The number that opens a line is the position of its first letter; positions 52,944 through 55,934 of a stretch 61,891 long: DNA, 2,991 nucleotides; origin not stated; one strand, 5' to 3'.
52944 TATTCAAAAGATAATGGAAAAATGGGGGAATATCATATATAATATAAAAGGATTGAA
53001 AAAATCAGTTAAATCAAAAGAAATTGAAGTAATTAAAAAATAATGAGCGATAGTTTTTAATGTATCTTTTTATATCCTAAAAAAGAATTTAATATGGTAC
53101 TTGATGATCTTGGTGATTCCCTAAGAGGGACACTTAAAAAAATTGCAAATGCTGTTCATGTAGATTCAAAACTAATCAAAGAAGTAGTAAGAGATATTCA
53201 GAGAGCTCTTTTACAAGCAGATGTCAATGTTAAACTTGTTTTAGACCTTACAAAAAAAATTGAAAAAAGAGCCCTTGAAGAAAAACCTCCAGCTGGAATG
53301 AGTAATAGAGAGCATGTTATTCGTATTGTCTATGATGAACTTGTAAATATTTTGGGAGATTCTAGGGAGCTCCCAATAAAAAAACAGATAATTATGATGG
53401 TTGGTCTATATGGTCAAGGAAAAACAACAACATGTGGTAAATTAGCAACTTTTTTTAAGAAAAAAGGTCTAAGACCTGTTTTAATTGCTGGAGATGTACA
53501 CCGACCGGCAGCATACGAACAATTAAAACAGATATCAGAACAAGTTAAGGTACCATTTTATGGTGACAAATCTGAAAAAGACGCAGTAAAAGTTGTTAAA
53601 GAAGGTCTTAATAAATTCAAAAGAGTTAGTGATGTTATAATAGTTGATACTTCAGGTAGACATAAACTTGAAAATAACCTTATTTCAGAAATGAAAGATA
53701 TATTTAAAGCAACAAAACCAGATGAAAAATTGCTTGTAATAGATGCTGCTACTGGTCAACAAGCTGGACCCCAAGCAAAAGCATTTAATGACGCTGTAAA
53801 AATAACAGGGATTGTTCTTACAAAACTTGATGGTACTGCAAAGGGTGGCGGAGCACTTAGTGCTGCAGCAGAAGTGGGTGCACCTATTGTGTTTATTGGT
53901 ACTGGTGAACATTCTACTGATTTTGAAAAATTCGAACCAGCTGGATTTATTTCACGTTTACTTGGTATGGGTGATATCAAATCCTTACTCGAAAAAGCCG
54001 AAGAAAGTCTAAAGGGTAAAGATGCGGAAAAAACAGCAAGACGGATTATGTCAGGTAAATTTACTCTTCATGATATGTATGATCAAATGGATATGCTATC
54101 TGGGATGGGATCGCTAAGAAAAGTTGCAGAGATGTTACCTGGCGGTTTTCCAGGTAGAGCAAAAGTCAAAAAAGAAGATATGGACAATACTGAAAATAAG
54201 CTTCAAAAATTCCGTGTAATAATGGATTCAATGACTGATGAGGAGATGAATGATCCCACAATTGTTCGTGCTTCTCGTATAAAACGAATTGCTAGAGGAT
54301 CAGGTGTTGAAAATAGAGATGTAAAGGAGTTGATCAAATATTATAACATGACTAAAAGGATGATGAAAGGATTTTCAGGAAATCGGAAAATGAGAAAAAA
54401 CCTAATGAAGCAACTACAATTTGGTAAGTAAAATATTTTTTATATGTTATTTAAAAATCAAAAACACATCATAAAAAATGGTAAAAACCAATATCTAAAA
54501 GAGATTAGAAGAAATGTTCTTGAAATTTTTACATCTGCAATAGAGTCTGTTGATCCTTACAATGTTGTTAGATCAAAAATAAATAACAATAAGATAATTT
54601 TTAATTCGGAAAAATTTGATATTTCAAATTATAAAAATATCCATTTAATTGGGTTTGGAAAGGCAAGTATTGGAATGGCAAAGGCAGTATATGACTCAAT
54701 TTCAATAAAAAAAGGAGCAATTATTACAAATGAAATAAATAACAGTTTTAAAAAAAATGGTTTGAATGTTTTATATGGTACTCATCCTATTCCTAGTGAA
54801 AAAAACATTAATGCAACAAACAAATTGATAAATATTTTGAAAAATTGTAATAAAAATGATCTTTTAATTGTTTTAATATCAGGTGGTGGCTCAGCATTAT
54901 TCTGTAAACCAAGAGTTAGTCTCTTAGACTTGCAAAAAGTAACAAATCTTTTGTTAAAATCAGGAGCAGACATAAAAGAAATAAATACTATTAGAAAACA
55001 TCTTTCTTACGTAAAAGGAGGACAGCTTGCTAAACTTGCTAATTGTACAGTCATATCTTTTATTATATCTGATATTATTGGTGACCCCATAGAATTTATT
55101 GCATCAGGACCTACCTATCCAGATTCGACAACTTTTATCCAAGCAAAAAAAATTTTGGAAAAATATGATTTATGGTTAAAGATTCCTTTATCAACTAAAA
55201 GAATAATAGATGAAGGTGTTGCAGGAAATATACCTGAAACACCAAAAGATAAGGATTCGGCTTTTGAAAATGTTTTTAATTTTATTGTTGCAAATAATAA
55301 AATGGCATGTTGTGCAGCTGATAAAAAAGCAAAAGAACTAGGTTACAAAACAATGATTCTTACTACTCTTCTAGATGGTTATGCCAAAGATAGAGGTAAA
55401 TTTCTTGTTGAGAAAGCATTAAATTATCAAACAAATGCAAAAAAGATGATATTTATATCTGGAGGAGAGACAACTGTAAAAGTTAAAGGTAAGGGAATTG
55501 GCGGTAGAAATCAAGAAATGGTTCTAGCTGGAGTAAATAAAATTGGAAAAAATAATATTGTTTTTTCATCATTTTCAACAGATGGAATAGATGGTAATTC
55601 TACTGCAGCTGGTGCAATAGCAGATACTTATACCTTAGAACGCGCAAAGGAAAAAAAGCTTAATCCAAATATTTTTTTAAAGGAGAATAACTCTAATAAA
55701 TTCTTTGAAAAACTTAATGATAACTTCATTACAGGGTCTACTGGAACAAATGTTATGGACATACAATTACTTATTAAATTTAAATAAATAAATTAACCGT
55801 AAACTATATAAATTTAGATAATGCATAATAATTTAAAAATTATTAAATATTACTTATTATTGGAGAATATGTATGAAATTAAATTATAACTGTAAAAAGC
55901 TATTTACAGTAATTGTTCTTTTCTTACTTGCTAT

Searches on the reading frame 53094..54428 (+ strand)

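Call 40: search_protein_families(library=pfam, proteins=[window:53094-54428:+], max_evalue=0.001)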
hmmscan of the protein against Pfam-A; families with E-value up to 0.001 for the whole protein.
window:53094-54428:+ (445 aa): 5 families
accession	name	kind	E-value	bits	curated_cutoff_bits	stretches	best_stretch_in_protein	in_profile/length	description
PF00448.28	SRP54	-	3.6e-73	245.8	22.7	1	98-291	2-196/196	SRP54-type protein, GTPase domain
PF02978.25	SRP_SPB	-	6.8e-30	103.7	27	1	322-424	1-91/91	Signal peptide binding domain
PF02881.24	SRP54_N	-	3.5e-18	66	22.4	1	6-83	1-75/75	SRP54-type protein, helical bundle domain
PF01656.29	CbiA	-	1.5e-05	25.4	25.4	1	107-252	9-90/125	CobQ/CobB/MinD/ParA nucleotide binding domain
PF13401.12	AAA_22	-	0.00019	22.2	27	0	97-206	5-110/130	AAA domain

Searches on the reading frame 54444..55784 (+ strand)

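Call 40: search_protein_families(library=pfam, proteins=[window:54444-55784:+], max_evalue=0.001)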
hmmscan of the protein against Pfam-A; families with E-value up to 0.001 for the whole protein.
window:54444-55784:+ (447 aa): 2 families
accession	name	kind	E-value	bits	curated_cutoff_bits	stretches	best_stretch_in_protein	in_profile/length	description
PF13660.11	DUF4147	-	1.5e-76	257.4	23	1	25-253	2-231/234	Domain of unknown function (DUF4147)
PF05161.18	MOFRL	-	5.4e-36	123.5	28.3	1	336-439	2-106/106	MOFRL family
